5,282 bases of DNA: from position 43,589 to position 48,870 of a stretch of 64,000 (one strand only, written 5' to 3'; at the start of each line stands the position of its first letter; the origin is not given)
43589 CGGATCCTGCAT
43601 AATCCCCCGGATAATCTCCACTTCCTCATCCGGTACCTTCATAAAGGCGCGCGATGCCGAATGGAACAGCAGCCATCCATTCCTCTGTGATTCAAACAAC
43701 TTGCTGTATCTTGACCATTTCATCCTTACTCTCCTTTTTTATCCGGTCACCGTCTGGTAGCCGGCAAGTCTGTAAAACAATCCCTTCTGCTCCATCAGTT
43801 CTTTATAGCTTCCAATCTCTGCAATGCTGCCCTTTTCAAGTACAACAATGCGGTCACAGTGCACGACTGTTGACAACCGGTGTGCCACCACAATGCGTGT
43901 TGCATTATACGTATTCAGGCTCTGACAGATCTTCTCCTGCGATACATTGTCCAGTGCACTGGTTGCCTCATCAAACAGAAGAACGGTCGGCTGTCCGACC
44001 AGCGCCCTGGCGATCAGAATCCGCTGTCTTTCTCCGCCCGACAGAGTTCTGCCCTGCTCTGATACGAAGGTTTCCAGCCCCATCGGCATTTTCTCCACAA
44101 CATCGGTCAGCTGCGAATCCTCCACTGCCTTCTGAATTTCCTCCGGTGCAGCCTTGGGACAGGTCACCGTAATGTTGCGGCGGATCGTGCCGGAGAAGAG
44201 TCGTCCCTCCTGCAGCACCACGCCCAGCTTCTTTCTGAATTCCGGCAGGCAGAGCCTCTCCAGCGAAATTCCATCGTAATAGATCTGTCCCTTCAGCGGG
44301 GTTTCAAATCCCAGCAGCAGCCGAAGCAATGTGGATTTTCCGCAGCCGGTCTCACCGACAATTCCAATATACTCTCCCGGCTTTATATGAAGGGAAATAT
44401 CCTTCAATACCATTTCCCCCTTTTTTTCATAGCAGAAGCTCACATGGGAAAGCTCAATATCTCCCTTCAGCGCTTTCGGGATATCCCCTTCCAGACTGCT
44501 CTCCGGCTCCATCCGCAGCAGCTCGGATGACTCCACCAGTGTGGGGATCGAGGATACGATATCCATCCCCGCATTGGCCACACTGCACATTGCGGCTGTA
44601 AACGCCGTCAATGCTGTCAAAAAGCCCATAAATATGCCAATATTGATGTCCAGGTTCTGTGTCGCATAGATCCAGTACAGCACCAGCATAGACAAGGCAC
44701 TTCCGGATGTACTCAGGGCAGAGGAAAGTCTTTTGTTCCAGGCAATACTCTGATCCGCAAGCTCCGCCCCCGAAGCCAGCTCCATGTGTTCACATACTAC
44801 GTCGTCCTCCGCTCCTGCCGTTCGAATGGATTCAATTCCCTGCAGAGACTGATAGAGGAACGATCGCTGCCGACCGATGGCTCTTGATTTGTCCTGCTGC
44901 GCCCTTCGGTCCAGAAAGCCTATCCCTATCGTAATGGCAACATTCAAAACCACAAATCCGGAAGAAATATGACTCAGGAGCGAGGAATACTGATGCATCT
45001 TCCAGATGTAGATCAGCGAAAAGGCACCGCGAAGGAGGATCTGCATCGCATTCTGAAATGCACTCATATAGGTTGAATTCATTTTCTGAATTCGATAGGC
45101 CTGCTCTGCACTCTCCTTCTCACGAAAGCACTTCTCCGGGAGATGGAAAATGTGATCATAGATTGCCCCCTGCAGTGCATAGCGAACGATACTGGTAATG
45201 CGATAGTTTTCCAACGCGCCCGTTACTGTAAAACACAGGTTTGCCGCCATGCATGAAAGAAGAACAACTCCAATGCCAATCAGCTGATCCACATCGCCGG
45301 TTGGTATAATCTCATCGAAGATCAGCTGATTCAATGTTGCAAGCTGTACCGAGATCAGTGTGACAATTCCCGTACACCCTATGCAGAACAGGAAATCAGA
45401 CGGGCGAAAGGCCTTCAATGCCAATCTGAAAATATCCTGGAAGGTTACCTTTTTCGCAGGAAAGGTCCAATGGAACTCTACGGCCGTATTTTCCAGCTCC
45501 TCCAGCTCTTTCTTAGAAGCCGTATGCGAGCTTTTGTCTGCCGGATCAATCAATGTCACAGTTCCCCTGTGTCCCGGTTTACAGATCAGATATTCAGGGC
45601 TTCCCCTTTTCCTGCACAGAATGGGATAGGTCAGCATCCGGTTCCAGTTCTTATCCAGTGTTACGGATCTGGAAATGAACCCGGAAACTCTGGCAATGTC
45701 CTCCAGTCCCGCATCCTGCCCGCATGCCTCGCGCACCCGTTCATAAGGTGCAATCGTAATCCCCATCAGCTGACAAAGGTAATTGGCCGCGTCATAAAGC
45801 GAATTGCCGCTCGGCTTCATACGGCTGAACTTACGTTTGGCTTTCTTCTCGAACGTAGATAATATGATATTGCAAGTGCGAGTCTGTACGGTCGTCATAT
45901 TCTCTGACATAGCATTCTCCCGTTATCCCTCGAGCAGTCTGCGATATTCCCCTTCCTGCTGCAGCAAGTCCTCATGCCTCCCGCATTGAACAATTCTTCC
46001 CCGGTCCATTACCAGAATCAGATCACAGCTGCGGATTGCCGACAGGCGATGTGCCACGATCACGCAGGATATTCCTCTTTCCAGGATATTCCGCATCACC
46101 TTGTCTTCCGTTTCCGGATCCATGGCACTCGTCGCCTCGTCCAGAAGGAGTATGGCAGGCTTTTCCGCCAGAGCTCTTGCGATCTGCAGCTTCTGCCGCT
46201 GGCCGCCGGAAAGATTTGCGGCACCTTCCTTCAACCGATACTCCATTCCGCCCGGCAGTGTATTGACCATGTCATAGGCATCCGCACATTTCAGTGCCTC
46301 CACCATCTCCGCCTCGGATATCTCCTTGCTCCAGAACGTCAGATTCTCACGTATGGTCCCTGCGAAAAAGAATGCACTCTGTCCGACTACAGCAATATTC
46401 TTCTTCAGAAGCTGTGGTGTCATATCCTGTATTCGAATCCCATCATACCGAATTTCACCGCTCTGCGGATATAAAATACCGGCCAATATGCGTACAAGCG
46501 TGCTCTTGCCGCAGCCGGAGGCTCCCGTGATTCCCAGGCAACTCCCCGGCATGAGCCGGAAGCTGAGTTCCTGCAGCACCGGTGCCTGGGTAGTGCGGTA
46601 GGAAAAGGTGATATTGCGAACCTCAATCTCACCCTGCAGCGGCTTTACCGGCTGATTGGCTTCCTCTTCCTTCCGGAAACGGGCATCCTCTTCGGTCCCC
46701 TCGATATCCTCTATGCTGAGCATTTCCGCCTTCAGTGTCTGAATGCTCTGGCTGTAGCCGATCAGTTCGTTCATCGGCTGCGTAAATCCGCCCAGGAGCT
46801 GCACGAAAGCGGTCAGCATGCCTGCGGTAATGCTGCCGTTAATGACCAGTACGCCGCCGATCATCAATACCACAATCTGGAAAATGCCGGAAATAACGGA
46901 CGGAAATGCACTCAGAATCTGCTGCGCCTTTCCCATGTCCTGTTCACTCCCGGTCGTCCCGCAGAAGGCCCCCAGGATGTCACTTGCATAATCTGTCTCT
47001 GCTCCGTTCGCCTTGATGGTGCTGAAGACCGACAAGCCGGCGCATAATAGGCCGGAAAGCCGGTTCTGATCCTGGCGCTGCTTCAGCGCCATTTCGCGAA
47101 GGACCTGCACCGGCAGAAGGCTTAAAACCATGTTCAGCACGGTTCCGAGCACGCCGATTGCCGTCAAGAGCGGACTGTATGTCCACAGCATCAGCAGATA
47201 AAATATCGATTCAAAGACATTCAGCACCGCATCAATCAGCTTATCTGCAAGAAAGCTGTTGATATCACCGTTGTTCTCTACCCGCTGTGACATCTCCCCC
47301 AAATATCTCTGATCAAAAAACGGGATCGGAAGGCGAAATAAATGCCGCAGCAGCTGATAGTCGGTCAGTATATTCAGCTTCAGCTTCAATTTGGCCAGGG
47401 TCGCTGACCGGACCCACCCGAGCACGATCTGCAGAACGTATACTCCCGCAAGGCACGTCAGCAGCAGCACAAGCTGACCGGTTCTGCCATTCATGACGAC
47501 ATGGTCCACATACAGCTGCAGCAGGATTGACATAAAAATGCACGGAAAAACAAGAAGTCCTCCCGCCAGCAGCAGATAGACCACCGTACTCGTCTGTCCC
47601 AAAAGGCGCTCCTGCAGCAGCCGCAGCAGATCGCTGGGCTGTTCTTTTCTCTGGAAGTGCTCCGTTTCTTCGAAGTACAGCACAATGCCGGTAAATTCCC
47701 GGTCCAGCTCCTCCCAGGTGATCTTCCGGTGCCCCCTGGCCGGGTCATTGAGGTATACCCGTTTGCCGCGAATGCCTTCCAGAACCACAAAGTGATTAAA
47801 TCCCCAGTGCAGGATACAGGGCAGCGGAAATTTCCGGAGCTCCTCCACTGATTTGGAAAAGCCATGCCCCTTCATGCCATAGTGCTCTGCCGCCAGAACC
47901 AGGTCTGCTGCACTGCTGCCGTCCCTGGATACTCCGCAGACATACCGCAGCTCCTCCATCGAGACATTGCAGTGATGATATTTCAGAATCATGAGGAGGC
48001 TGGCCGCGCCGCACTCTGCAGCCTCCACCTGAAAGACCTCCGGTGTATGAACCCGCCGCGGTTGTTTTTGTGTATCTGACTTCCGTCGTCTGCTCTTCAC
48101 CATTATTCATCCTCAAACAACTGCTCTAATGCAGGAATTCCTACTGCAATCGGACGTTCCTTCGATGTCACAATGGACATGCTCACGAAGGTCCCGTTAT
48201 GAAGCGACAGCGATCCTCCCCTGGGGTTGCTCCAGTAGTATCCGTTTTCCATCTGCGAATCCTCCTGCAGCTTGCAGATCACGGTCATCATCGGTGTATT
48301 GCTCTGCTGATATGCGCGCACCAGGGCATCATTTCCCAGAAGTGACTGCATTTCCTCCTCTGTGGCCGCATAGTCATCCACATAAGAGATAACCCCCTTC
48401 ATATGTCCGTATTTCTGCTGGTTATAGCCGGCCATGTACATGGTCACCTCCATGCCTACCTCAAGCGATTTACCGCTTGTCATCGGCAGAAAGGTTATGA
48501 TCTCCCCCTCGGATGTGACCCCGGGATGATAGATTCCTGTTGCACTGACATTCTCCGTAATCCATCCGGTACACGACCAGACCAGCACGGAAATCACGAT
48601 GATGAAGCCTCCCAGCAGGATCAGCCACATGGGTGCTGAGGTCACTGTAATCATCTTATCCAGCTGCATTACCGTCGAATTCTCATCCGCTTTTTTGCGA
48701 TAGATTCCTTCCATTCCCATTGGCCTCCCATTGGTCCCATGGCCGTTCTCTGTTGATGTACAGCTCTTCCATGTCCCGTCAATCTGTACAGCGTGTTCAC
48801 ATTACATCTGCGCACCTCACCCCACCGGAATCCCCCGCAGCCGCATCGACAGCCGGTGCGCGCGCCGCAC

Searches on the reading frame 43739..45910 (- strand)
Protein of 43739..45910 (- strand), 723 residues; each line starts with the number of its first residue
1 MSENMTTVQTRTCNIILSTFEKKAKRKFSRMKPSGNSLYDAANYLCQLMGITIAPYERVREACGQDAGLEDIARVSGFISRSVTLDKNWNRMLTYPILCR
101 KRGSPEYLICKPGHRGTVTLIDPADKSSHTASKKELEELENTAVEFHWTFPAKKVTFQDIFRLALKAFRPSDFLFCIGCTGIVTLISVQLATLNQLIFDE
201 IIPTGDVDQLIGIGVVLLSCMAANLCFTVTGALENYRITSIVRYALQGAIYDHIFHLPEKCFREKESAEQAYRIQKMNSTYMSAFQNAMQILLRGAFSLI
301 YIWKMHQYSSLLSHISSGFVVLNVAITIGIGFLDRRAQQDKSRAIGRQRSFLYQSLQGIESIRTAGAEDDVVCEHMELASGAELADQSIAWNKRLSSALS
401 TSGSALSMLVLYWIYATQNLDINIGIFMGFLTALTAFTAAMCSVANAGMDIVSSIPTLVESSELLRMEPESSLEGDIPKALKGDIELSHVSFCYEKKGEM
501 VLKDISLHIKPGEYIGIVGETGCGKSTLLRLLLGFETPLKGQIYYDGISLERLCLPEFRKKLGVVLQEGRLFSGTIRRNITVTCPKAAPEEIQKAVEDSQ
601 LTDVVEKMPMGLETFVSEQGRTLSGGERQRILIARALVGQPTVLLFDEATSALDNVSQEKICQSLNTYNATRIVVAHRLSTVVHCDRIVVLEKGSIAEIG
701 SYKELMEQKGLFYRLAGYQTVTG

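Call 5: search_protein_families(library=pfam, proteins=[window:43739-45910:-], max_evalue=1)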
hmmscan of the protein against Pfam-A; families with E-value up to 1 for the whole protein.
window:43739-45910:- (723 aa): 14 families
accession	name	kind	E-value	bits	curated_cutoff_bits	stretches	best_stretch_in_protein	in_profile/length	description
PF00005.33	ABC_tran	-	1.2e-34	120.3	25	1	502-651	1-137/137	ABC transporter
PF00664.28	ABC_membrane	-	2.5e-07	31.1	28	1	174-441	2-274/274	ABC transporter transmembrane region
PF02463.25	SMC_N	-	8.4e-06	25.8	40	1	517-691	29-211/220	RecF/RecN/SMC N terminal domain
PF09818.15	ABC_ATPase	-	0.0023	17.4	23.2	1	591-669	127-204/283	P-loop domain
PF03706.18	LPG_synthase_TM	-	0.0049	16.8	33.4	1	287-448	120-263/302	Lysylphosphatidylglycerol synthase TM region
PF13401.12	AAA_22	-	0.0087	16.8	27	1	517-588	10-45/130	AAA domain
PF13191.12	AAA_16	-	0.045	14.7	32.6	1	513-654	25-145/167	AAA ATPase domain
PF13558.12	SbcC_Walker_B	-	0.06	14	27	0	606-665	16-88/90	SbcC/RAD50-like, Walker B motif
PF03193.22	RsgA_GTPase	-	0.065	13.5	30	1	494-534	89-128/174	RsgA GTPase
PF02381.23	MraZ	-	0.095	13.1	23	1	280-315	21-56/72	MraZ protein, putative antitoxin-like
PF13476.12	AAA_23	-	0.11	13.5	27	1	516-531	23-38/201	AAA domain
PF13555.12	AAA_29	-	0.11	12.7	27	1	507-529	17-39/61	P-loop containing region of AAA domain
PF01926.29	MMR_HSR1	-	0.12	13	21.9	1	515-534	2-21/113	50S ribosome-binding GTPase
PF01935.23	DUF87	-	0.12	12.9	23.2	1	515-533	26-44/220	Helicase HerA, central domain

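Call 6: search_protein_families(library=ncbifam, proteins=[window:43739-45910:-], max_evalue=0.1)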
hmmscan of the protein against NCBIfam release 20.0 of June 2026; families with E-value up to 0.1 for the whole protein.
window:43739-45910:- (723 aa): 192 families (the best 25 are shown)
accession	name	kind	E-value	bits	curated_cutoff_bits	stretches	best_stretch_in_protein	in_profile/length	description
TIGR03797.1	NHLM_micro_ABC2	equivalog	2.6e-181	604.6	709.4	1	36-719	2-685/686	NHLP bacteriocin export ABC transporter permease/ATPase subunit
TIGR03796.1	NHLM_micro_ABC1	equivalog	1.5e-92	311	853.3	1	172-715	155-708/710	NHLP family bacteriocin export ABC transporter peptidase/permease/ATPase subunit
TIGR01846.1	type_I_sec_HlyB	subfamily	1e-90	305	725.55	1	72-719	40-692/694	type I secretion system permease/ATPase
NF045513.1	HepA_fam_ABC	equivalog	4.9e-85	286.2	725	1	206-715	90-605/610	heterocyst formation ABC transporter subunit HepA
TIGR02203.1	MsbA_lipidA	equivalog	5e-83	279.5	602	1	227-716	73-566/572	lipid A export permease/ATP-binding protein MsbA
TIGR02204.1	MsbA_rel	hypoth_equivalog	5.7e-75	253.1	780.4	1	216-719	60-575/576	ABC transporter, permease/ATP-binding protein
TIGR03375.1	type_I_sec_LssB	subfamily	6.9e-75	252.7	693.1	1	296-708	273-691/696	type I secretion system permease/ATPase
NF010178.0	PRK13657.1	equivalog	8.7e-74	249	733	1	181-720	27-571/588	glucan ABC transporter ATP-binding protein/ permease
TIGR00958.1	3a01208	subfamily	1.3e-71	241.8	874.6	1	196-715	186-710/711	antigen peptide transporter 2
NF052233.1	CphA_assoc_ABC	equivalog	1.2e-68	232.2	880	1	411-719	433-743/766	cyanophycin metabolism-associated ABC transporter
NF008381.0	PRK11176.1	equivalog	2e-64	218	867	1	197-717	51-577/582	lipid A ABC transporter ATP-binding protein/permease MsbA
TIGR01193.1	bacteriocin_ABC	subfamily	2.8e-63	214.5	523.85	1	179-716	164-706/708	peptide cleavage/export ABC transporter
NF008364.0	PRK11160.1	equivalog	1.2e-60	205.8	630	1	335-716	186-572/575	heme ABC transporter ATP-binding protein/permease CydC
TIGR02868.1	CydC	equivalog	4.4e-59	200.5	329.05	1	325-678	169-529/530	thiol reductant ABC exporter subunit CydC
NF008379.0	PRK11174.1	equivalog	2.2e-56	191.7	684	1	188-716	40-581/588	heme ABC transporter permease/ATP-binding protein CydD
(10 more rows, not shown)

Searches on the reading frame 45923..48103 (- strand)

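Call 5: search_protein_families(library=pfam, proteins=[window:45923-48103:-], max_evalue=1)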
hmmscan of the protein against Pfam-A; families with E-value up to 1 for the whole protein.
window:45923-48103:- (726 aa): 24 families
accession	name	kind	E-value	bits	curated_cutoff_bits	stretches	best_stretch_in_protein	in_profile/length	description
PF03412.21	Peptidase_C39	-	3e-36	124.6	22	1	23-147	5-131/133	Peptidase C39 family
PF00005.33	ABC_tran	-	1.6e-32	113.4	25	1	510-659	1-137/137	ABC transporter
PF00664.28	ABC_membrane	-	3.3e-32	112.7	28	1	189-444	16-274/274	ABC transporter transmembrane region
PF09818.15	ABC_ATPase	-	2.8e-06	27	23.2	1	597-681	125-211/283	P-loop domain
PF13304.12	AAA_21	-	0.00036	21.1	27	1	524-546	3-25/304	AAA domain, putative AbiEii toxin, Type IV TA system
PF13558.12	SbcC_Walker_B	-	0.0015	19.2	27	1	613-671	15-86/90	SbcC/RAD50-like, Walker B motif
PF13555.12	AAA_29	-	0.0016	18.6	27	1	523-553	25-54/61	P-loop containing region of AAA domain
PF03215.21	Rad17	-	0.0034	17.8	23.8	1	522-548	47-73/186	Rad17 P-loop domain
PF22571.1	LiaI-LiaF-TM_PspC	-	0.0042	17.3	27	1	392-438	11-57/142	PspC transmembrane region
PF12385.14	Peptidase_C70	-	0.0045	17.3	19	1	24-127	11-129/141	Papain-like cysteine protease AvrRpt2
PF02463.25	SMC_N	-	0.0069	16.3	40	1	281-694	123-206/220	RecF/RecN/SMC N terminal domain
PF13191.12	AAA_16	-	0.0077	17.2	32.6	1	521-658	25-142/167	AAA ATPase domain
PF00004.35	AAA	-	0.012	16.5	21.2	1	525-660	3-69/131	ATPase family associated with various cellular activities (AAA)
PF13476.12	AAA_23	-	0.024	15.7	27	1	522-553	21-52/201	AAA domain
PF13238.12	AAA_18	-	0.024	15.5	29.4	1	524-561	2-31/128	AAA domain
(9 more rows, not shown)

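Call 6: search_protein_families(library=ncbifam, proteins=[window:45923-48103:-], max_evalue=0.1)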
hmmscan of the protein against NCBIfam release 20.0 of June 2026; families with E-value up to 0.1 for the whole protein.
window:45923-48103:- (726 aa): 195 families (the best 25 are shown)
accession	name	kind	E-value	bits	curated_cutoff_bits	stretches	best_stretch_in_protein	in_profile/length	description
TIGR03796.1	NHLM_micro_ABC1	equivalog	1.2e-242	807.2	853.3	1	19-724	1-709/710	NHLP family bacteriocin export ABC transporter peptidase/permease/ATPase subunit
TIGR01846.1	type_I_sec_HlyB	subfamily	8e-120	401.2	725.55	1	35-723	4-688/694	type I secretion system permease/ATPase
TIGR03375.1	type_I_sec_LssB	subfamily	1.2e-103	347.7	693.1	1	34-717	5-692/696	type I secretion system permease/ATPase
TIGR01193.1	bacteriocin_ABC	subfamily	1.6e-103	347.5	523.85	1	25-724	1-706/708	peptide cleavage/export ABC transporter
TIGR03797.1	NHLM_micro_ABC2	equivalog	6.8e-103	345.4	709.4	1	154-724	118-682/686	NHLP bacteriocin export ABC transporter permease/ATPase subunit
TIGR02203.1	MsbA_lipidA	equivalog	5.6e-84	282.6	602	1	190-723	32-565/572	lipid A export permease/ATP-binding protein MsbA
TIGR02204.1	MsbA_rel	hypoth_equivalog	8.9e-77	259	780.4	1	192-724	38-572/576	ABC transporter, permease/ATP-binding protein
TIGR01842.1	type_I_sec_PrtD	subfamily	2.9e-75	253.8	510.15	1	188-716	26-543/544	type I secretion system permease/ATPase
NF052233.1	CphA_assoc_ABC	equivalog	1.6e-72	245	880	1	177-724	194-740/766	cyanophycin metabolism-associated ABC transporter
TIGR00958.1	3a01208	subfamily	1.9e-72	244.6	874.6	1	147-723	140-710/711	antigen peptide transporter 2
NF010178.0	PRK13657.1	equivalog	3.4e-72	243.7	733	1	179-724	26-567/588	glucan ABC transporter ATP-binding protein/ permease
NF045513.1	HepA_fam_ABC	equivalog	2.3e-70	237.7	725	1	222-720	105-602/610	heterocyst formation ABC transporter subunit HepA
NF045998.1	cleave_ABC_plasm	equivalog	3e-67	227.4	500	1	29-674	6-646/673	Mbov_0121 family peptidase domain-containing ABC transporter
NF008381.0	PRK11176.1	equivalog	2.7e-65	220.8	867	1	190-723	43-575/582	lipid A ABC transporter ATP-binding protein/permease MsbA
TIGR02857.1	CydD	equivalog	2.1e-62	211.8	435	2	479-699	307-529/529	thiol reductant ABC exporter subunit CydD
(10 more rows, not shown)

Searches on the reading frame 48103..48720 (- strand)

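Call 5: search_protein_families(library=pfam, proteins=[window:48103-48720:-], max_evalue=1)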
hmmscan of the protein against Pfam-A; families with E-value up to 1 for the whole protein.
window:48103-48720:- (205 aa): 2 families
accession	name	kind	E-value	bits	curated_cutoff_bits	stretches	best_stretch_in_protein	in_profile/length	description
PF16242.11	Pyrid_ox_like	-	0.011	15.7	28.8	1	84-170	55-131/149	Pyridoxamine 5'-phosphate oxidase like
PF08042.16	PqqA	-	0.019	15.5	21.1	1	86-95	10-19/19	PqqA family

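Call 6: search_protein_families(library=ncbifam, proteins=[window:48103-48720:-], max_evalue=0.1)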
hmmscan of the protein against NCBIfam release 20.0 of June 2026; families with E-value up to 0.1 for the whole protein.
window:48103-48720:- (205 aa): 3 families
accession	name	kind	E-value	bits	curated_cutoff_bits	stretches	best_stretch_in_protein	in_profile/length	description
TIGR03794.1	NHLM_micro_HlyD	equivalog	6.1e-31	107.7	156.2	2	69-199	290-420/421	NHLP bacteriocin system secretion protein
TIGR02107.1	PQQ_syn_pqqA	equivalog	0.0066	16.3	20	1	87-97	10-20/21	pyrroloquinoline quinone precursor peptide PqqA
TIGR01843.1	type_I_hlyD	subfamily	0.028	13.4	208.65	0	78-125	315-362/422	HlyD family type I secretion periplasmic adaptor subunit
